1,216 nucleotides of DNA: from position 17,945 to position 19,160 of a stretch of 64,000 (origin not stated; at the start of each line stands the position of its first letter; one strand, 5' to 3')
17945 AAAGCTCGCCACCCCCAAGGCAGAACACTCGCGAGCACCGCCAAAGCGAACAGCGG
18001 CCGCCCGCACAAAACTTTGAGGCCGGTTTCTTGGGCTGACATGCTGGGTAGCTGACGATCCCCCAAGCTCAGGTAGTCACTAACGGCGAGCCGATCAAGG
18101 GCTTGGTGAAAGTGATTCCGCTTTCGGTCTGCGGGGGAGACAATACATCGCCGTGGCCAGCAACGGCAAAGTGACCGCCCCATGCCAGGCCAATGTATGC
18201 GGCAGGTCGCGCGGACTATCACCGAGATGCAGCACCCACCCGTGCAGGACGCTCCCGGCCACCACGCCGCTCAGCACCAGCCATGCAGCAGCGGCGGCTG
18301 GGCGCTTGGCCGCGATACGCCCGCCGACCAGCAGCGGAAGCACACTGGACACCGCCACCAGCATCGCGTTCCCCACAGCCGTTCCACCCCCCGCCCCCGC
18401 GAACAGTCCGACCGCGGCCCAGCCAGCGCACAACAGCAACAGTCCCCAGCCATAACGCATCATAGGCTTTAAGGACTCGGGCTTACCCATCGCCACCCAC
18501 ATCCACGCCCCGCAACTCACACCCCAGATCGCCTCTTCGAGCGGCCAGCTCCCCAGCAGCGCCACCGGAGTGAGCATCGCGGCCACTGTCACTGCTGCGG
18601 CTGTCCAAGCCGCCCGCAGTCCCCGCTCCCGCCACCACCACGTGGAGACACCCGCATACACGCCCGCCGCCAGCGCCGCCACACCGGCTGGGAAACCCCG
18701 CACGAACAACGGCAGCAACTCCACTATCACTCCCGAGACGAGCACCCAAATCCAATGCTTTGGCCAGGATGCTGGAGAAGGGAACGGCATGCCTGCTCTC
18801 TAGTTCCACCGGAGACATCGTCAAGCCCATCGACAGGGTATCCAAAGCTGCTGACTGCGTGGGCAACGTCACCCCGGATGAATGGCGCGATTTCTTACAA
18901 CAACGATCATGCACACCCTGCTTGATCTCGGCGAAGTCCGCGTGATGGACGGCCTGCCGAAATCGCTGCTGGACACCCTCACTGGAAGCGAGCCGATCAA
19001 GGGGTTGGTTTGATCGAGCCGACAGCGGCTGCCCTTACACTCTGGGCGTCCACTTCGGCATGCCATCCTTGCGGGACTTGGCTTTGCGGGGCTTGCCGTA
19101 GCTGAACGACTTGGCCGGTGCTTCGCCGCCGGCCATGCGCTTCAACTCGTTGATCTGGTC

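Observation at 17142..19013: Perfect 107-bp direct repeat of a gene 3' end brackets a 1.66-kb insert encoding two paralogous membrane ORFans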

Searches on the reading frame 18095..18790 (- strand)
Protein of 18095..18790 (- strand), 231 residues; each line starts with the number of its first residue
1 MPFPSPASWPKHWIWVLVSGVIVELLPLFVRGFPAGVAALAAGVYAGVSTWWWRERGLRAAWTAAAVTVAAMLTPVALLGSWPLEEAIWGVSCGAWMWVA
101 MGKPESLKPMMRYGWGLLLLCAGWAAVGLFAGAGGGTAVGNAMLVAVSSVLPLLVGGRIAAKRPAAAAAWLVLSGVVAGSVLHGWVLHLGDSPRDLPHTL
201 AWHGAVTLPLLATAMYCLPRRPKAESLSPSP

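Call 4: search_protein_families(library=pfam, proteins=[window:18095-18790:-], max_evalue=1)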
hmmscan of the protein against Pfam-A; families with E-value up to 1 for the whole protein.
window:18095-18790:- (231 aa): 0 families

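Call 7: find_homologous_proteins(query=window:18095-18790:-)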
Query window:18095-18790:- (231 aa): 1 proteins with E <= 0.001 among 8000 candidates.
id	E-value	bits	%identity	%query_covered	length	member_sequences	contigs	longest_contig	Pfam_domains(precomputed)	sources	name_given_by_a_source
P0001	8.4e-112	391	89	90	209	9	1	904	-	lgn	-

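Call 10: find_encoding_contigs(protein=P0001, flank=10000)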
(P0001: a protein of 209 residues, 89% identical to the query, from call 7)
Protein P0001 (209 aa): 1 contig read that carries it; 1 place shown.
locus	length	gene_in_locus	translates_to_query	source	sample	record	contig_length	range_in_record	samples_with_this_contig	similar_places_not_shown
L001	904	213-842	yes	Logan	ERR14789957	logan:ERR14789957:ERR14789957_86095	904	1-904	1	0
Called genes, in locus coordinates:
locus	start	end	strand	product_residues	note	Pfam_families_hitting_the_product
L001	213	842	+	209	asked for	-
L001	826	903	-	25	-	?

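Call 14: find_related_loci(query=A1, collection=genome_contigs, flank=10000)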
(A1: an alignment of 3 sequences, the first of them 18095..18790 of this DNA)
Query A1 (231 aa) in genome_contigs; peptide patterns used: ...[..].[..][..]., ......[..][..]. (x = any residue, [..] = any of these).
54 stretches matched a pattern, but none encodes a relative of the query by tblastn (E <= 1e-3).

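Call 16: search_protein_representatives(alignment_id=A1)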
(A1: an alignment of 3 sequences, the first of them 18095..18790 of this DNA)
Query: 3 sequences, 218 profile positions. Proteins with E-value up to 0.001 (for the whole library): 7; up to 1e-10: 3; up to 1e-30: 2. The best 7 are listed.
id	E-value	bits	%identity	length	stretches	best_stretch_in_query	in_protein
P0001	8.5e-111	385.3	-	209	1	10-218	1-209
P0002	6.8e-96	336.6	-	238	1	2-218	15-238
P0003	5.2e-28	114.6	-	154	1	3-137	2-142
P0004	1.8e-10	57.3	-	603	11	28-52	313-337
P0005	3.7e-09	53.0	-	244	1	18-210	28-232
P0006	8.5e-06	42.0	-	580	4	166-200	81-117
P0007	9.0e-06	41.9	-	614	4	166-200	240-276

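Call 19: find_encoding_contigs(protein=P0005, flank=10000)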
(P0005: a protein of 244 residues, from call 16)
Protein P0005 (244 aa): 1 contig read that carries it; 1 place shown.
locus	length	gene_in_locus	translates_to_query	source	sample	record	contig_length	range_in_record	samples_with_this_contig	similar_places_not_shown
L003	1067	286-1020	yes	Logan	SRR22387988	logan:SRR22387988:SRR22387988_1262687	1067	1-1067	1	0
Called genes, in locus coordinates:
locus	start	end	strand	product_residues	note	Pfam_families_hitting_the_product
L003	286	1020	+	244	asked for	-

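Call 20: find_encoding_contigs(protein=P0003, flank=10000)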
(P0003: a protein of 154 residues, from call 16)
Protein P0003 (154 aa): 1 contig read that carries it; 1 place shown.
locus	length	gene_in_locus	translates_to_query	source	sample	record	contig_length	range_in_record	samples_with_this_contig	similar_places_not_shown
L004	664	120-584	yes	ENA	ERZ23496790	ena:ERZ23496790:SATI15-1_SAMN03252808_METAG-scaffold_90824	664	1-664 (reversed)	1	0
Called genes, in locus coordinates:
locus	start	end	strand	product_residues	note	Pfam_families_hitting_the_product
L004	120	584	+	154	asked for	-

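Call 26: find_homologous_proteins(query=A2, max_evalue=0.01)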
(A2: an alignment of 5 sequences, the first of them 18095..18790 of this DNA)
Query A2 (5 sequences) (231 aa, profile of the alignment): 3 proteins with E <= 0.01 among 8000 candidates.
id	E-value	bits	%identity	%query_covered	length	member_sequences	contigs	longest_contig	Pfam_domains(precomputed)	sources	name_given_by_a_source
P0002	6.6e-93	329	36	57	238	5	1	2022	-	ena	-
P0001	7.5e-93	329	89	90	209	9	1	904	-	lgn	-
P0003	2.9e-54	202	37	26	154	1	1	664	-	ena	-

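Call 27: list_cluster_members(proteins=[P0001, P0002, window:18095-18790:-, P0005, P0003])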
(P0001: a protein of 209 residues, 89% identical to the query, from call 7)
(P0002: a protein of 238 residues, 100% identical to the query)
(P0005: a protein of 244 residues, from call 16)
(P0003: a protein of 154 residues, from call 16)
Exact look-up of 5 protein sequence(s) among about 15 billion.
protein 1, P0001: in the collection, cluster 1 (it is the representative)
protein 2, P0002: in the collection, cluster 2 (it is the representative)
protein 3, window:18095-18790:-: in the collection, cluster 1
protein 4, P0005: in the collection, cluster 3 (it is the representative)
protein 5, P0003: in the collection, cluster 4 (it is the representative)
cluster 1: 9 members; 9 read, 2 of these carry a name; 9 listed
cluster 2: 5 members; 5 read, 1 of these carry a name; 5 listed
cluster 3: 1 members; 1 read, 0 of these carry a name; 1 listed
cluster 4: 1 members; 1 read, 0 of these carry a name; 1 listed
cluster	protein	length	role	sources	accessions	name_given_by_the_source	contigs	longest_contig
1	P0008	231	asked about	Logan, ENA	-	-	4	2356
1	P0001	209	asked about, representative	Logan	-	-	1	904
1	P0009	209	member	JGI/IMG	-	hypothetical protein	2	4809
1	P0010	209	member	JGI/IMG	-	hypothetical protein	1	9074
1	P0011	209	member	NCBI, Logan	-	-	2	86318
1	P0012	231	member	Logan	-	-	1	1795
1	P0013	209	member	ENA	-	-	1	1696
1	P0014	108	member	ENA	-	-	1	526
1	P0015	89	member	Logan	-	-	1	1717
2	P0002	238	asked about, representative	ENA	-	-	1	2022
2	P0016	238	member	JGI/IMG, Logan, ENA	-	hypothetical protein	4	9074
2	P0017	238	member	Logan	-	-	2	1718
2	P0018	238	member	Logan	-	-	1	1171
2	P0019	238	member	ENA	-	-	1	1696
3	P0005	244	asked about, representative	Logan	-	-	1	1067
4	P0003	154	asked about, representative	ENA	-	-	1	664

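Call 28: find_related_loci(query=A1, collection=metagenome_contigs, flank=10000)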
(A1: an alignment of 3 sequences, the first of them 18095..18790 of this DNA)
Query A1 (231 aa) in metagenome_contigs; peptide patterns used: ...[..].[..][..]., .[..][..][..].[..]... (x = any residue, [..] = any of these).
224 stretches matched a pattern, but none encodes a relative of the query by tblastn (E <= 1e-3).

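Call 29: find_encoding_contigs(protein=P0011, flank=10000)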
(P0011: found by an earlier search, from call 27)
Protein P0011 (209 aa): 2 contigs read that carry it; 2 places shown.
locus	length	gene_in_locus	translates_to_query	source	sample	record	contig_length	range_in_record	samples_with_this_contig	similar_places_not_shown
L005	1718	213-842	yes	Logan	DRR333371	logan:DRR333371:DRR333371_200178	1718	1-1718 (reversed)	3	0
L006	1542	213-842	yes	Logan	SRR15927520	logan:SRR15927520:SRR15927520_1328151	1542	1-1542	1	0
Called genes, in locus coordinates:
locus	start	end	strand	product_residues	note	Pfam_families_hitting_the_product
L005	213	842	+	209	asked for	-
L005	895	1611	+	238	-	-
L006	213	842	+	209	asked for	-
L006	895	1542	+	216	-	?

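Call 30: find_encoding_contigs(protein=P0010, flank=10000)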
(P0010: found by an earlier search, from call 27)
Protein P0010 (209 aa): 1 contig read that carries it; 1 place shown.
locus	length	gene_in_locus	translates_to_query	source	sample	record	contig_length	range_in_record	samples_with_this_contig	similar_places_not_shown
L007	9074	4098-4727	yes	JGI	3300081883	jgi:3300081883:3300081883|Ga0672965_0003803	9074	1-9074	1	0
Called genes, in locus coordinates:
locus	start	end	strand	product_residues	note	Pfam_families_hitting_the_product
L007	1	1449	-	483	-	?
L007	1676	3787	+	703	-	PF00270:DEAD (faint), PF04851:ResIII, PF17757:UvrB_inter, PF27431:UvrB_3rd, PF00271:Helicase_C, PF12344:UvrB, PF02151:UVR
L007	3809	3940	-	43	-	-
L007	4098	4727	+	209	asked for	-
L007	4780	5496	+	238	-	-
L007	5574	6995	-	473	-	PF07394:DUF1501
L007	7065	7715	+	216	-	-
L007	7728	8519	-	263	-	PF00106:adh_short, PF13561:adh_short_C2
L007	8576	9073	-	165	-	?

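Call 31: find_encoding_contigs(protein=P0009, flank=10000)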
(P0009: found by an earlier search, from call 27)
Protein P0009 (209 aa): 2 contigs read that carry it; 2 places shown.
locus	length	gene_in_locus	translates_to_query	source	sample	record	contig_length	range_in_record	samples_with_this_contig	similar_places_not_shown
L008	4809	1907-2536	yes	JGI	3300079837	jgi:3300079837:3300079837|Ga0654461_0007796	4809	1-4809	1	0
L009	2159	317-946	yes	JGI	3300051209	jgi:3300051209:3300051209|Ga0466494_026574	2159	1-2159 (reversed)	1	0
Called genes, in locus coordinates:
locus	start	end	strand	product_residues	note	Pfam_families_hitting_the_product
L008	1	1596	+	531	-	?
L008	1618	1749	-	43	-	-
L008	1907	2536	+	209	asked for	-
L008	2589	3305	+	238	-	-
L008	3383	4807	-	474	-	?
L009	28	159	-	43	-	-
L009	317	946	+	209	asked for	-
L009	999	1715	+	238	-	-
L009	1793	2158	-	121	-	?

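Call 34: find_encoding_contigs(protein=P0015, flank=10000)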
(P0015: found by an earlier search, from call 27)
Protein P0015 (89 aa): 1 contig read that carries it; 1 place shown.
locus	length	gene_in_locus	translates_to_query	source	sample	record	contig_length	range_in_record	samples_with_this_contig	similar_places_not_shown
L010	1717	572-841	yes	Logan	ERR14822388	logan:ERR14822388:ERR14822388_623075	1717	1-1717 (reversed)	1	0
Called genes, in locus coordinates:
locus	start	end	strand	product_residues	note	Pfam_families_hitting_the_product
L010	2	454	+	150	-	?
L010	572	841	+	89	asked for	-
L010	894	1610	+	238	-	-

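Call 35: find_encoding_contigs(protein=P0018, flank=10000)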
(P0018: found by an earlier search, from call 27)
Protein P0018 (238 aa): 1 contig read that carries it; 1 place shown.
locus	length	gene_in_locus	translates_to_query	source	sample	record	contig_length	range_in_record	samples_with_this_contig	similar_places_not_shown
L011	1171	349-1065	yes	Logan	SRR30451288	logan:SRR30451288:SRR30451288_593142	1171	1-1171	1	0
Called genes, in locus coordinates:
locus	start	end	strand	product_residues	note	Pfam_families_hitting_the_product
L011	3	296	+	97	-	?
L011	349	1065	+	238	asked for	-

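Call 36: find_encoding_contigs(protein=P0014, flank=10000)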
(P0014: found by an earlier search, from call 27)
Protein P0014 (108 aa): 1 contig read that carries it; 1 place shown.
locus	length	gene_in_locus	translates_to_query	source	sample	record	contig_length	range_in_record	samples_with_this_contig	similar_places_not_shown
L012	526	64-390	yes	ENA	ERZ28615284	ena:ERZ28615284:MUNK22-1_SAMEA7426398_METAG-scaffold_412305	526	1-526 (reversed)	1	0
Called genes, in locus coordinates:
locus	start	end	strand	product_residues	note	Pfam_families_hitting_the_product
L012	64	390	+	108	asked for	-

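Call 48: predict_structure(alignment_id=A2)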
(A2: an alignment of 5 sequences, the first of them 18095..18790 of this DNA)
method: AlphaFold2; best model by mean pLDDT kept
length: 231 residues; sequences in the alignment: 5
mean_pLDDT: 60.5   pTM: 0.55
mean pLDDT of the five models: 60.5, 57.4, 57.1, 56.3, 53.1
residues with pLDDT >= 90: 0; 70-90: 85; 50-70: 58; < 50: 88
segments of 3 or more residues with pLDDT < 50: 1-13, 19-58, 60-82, 221-228
pLDDT, mean of each block of 10 residues (from residue 1): 37 48 41 40 46 46 48 41 57 64 69 82 79 72 77 84 82 76 62 56 71 72 44 52
secondary structure, 60 per line:
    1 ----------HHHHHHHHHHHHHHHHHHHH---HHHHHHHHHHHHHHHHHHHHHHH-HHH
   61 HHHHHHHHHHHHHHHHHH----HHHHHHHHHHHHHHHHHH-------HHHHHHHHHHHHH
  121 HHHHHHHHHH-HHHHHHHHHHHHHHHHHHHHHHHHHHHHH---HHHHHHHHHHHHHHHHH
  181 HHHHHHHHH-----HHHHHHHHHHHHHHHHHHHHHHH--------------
elements in order: H11-30 H34-56 H58-78 H83-100 H108-130 H132-160 H164-189 H195-217

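Call 51: search_protein_families(library=ncbifam, proteins=[window:18095-18790:-, P0005], max_evalue=10)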
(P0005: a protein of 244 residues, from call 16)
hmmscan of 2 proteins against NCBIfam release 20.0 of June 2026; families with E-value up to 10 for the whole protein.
window:18095-18790:- (231 aa): 0 families

P0005 (244 aa): 1 family
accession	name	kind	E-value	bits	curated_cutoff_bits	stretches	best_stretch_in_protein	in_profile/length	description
NF051875.1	glycan_WsfD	subfamily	5.4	5.6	80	1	16-74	177-236/452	glycan biosynthesis hexose transferase WsfD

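Call 52: search_protein_families(library=padloc, proteins=[window:18095-18790:-, P0005], max_evalue=10)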
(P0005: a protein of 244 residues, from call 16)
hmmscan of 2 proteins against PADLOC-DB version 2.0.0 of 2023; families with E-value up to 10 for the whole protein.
window:18095-18790:- (231 aa): 0 families

P0005 (244 aa): 0 families

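Call 53: search_solved_structures(query=A2, max_evalue=10)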
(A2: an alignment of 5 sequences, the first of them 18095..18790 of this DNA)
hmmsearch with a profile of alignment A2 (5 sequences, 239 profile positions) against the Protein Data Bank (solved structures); distinct sequences matched with E-value up to 10: 0.

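Call 69: find_related_loci(query=A1, collection=viral_contigs, flank=10000)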
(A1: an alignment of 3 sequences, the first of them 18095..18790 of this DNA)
Query A1 (231 aa) in viral_contigs; peptide patterns used: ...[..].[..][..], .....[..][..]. (x = any residue, [..] = any of these).
61 stretches matched a pattern, but none encodes a relative of the query by tblastn (E <= 1e-3).

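Call 70: search_dna_similar(query=window:18095-18790:-, collection=plasmids, mode=protein, max_evalue=0.001)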
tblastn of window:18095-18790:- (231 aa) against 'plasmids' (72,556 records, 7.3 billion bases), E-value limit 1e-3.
No match.

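Call 71: search_dna_similar(query=window:18095-18790:-, collection=phages, mode=protein, max_evalue=0.001)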
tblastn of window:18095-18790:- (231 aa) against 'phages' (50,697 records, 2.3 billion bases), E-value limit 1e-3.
No match.

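Call 77: fold_search(model_id=the predicted structure, library=pdb)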
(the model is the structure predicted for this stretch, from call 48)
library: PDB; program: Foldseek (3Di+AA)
matches with E <= 10: 88; with E <= 0.001: 0
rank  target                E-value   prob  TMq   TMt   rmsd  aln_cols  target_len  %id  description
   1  7o3v_F                1.2e+00  0.07  0.16  0.15  23.5       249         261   13  Stalk complex structure (TrwJ/VirB5-TrwI/VirB6) from the fully-assembled R388 type IV secretion system determined by c (released 2022-06-22)
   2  2raj                  1.2e+00  0.07  0.15  0.10  27.5       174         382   13  SO4 bound PX-BAR membrane remodeling unit of Sorting Nexin 9 (released 2007-12-11)
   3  8rt9_F                1.5e+00  0.09  0.21  0.18  24.3       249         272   12  Stalk complex full-length structure (TrwJ/VirB5-TrwI/VirB6) from the fully-assembled R388 type IV secretion system det (released 2024-06-19)
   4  2rai_A                1.5e+00  0.06  0.15  0.11  27.1       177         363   13  The PX-BAR membrane remodeling unit of Sorting Nexin 9 (released 2007-12-11)
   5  2rai_B                1.7e+00  0.05  0.14  0.10  26.4       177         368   11  The PX-BAR membrane remodeling unit of Sorting Nexin 9 (released 2007-12-11)
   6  9e0h_A                2.1e+00  0.44  0.30  0.40   5.8       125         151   15  De novo calcium channel heptamer, CalC6_3 with DHR extensions. Off target multimerization state (released 2025-10-01)
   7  7d5q_A                2.1e+00  0.06  0.19  0.13  19.9       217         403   16  Structure of NorC transporter (K398A mutant) in an outward-open conformation in complex with a single-chain Indian cam (released 2021-06-09)
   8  6sgw_C                2.5e+00  0.13  0.28  0.18  21.2       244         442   15  Structure of the ESX-3 core complex (released 2019-10-09)
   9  6kkl                  2.5e+00  0.08  0.22  0.16  15.1       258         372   14  Crystal structure of Drug:Proton Antiporter-1 (DHA1) Family SotB, in the inward conformation (H115N mutant) (released 2020-07-29)
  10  8qcy                  2.6e+00  0.20  0.22  0.14   8.6       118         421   14  Cryo-EM structure of the outward-facing FLVCR2 (released 2024-04-17)
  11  6sgx_C                2.8e+00  0.12  0.28  0.18  21.3       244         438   15  Structure of protomer 1 of the ESX-3 core complex (released 2019-10-09)
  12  6zgr_A                2.9e+00  0.18  0.20  0.13   8.9       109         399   17  Crystal structure of a MFS transporter with bound 1-hydroxynaphthalene-2-carboxylic acid at 2.67 Angstroem resolution (released 2021-10-20)
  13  2i0m                  3.0e+00  0.08  0.22  0.24  20.4       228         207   13  Crystal structure of the phosphate transport system regulatory protein PhoU from Streptococcus pneumoniae (released 2006-09-19)
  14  6pam_C                3.0e+00  0.07  0.21  0.11  23.0       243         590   12  Structure of a bacterial Atm1-family ABC transporter with MgADP bound (released 2020-06-24)
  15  9oki                  3.3e+00  0.08  0.19  0.11  16.1       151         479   14  Cryo-EM structure of human SV2A in complex with UCBJ and UCB1244283 (released 2025-12-10)
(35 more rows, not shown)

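Call 96: search_protein_families(library=phrogs, proteins=[window:18095-18790:-, P0005], max_evalue=1)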
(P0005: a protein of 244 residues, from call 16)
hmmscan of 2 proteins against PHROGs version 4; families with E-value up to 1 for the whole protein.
window:18095-18790:- (231 aa): 0 families

P0005 (244 aa): 0 families

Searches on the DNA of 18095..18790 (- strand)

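Call 58: search_rna_families(sources=[L004, L003, L001], threshold=evalue, max_evalue=0.1)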
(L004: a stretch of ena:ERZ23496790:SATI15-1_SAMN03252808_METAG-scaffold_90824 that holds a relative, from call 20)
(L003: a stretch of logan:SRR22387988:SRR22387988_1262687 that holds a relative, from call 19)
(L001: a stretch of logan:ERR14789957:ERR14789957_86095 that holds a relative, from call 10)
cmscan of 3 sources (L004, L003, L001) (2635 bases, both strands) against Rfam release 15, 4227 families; matches with E-value up to 0.1: 1.
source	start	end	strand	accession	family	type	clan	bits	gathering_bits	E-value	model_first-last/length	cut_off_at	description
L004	608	664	+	RF00005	tRNA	Gene; tRNA;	CL00001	33.5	29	0.00015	1-53/71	3'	tRNA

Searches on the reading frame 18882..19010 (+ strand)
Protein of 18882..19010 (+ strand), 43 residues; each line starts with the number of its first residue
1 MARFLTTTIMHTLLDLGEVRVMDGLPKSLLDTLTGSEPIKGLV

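Call 63: list_cluster_members(proteins=[window:18882-19010:+, window:15827-17245:+, window:19038-21146:-])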
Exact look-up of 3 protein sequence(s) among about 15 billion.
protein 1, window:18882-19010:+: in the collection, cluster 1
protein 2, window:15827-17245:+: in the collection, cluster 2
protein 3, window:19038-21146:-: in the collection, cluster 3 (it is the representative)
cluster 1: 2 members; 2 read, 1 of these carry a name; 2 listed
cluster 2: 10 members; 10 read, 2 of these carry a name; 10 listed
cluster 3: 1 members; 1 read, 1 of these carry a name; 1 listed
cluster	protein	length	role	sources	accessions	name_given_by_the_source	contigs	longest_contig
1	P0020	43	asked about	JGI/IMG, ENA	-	hypothetical protein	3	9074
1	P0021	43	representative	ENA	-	-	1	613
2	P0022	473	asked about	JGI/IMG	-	Protein of unknown function (DUF1501)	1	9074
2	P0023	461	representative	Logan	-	-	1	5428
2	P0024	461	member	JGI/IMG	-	hypothetical protein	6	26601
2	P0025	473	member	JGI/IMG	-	-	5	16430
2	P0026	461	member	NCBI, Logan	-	-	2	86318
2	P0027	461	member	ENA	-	-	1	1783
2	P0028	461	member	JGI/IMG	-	-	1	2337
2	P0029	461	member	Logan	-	-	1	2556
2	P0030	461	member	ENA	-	-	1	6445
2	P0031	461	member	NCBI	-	-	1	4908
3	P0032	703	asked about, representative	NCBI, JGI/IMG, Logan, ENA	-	excinuclease ABC subunit B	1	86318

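Call 66: find_encoding_contigs(protein=P0021, flank=10000)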
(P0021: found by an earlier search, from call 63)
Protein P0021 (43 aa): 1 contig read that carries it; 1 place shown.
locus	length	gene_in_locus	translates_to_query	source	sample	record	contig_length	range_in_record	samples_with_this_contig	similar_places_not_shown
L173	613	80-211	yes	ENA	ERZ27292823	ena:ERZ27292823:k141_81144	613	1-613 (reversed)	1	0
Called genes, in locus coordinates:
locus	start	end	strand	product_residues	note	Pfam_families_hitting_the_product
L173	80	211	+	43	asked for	-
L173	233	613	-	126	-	?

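Call 72: find_encoding_contigs(protein=P0023, flank=10000)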
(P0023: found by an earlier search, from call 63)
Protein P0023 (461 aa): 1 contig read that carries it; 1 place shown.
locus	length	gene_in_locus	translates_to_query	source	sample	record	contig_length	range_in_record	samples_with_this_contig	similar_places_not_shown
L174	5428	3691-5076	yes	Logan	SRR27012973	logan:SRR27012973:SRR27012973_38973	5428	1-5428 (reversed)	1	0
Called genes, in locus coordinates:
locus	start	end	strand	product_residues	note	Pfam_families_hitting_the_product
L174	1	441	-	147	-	?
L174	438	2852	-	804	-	-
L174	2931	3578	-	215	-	-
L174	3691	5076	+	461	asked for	PF07394:DUF1501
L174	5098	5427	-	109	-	?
